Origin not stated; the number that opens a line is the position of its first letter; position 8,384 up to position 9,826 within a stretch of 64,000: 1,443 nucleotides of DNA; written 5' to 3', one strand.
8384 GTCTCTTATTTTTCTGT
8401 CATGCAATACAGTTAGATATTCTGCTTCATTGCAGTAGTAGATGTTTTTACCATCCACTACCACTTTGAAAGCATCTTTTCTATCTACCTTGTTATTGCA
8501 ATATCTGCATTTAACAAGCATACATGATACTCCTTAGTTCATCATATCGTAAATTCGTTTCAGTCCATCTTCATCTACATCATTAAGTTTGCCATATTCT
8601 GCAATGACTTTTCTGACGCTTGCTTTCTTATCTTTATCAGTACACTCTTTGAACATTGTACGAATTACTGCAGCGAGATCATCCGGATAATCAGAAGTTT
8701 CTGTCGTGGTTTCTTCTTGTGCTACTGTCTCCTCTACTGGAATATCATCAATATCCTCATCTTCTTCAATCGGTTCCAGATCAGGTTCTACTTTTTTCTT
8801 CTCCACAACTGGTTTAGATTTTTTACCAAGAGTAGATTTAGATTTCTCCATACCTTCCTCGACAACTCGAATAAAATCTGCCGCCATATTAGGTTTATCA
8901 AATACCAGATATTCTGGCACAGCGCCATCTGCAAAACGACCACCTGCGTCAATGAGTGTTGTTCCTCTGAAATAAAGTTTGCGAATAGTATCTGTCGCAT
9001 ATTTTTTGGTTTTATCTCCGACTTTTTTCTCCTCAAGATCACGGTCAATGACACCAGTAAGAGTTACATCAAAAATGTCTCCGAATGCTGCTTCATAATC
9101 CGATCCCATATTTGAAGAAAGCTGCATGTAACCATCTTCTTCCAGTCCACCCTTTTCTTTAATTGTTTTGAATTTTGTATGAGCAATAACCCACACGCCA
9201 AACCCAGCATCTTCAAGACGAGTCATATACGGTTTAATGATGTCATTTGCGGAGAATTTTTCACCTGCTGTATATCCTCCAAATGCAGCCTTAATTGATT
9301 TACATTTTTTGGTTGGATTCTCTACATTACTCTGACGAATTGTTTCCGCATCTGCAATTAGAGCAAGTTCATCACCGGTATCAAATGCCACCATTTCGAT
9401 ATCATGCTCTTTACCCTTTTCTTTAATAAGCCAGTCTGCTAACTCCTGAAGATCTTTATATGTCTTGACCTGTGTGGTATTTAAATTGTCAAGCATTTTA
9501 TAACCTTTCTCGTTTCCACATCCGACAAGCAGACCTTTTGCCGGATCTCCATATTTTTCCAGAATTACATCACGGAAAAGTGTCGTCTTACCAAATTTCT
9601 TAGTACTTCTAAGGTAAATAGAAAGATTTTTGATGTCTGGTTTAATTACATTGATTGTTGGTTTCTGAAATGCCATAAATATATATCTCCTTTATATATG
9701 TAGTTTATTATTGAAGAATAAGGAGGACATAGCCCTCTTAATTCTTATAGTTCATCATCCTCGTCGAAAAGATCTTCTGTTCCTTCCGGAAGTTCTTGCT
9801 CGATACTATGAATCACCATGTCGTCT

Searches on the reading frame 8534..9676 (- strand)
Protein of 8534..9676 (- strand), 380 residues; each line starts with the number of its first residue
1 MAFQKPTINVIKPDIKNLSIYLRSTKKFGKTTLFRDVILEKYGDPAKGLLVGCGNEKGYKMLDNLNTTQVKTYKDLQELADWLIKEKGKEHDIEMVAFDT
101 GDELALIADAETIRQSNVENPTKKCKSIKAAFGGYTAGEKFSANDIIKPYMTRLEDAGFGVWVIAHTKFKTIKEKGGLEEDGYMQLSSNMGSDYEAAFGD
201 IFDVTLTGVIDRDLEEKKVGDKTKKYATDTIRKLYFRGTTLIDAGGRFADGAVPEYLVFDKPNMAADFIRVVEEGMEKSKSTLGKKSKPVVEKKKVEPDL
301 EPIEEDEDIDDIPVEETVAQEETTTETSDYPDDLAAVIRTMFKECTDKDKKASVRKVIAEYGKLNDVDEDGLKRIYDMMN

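Call 9: search_protein_families(library=phrogs, proteins=[window:8534-9676:-], max_evalue=0.00001)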
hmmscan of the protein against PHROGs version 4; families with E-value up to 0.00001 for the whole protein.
window:8534-9676:- (380 aa): 2 families
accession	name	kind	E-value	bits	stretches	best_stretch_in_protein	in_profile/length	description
phrog_124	-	DNA, RNA and nucleotide metabolism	8.7e-19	69.1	1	3-351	29-334/382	Sak4-like ssDNA annealing protein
phrog_19299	-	head and packaging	6.5e-14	52.3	1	30-313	385-649/702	terminase large subunit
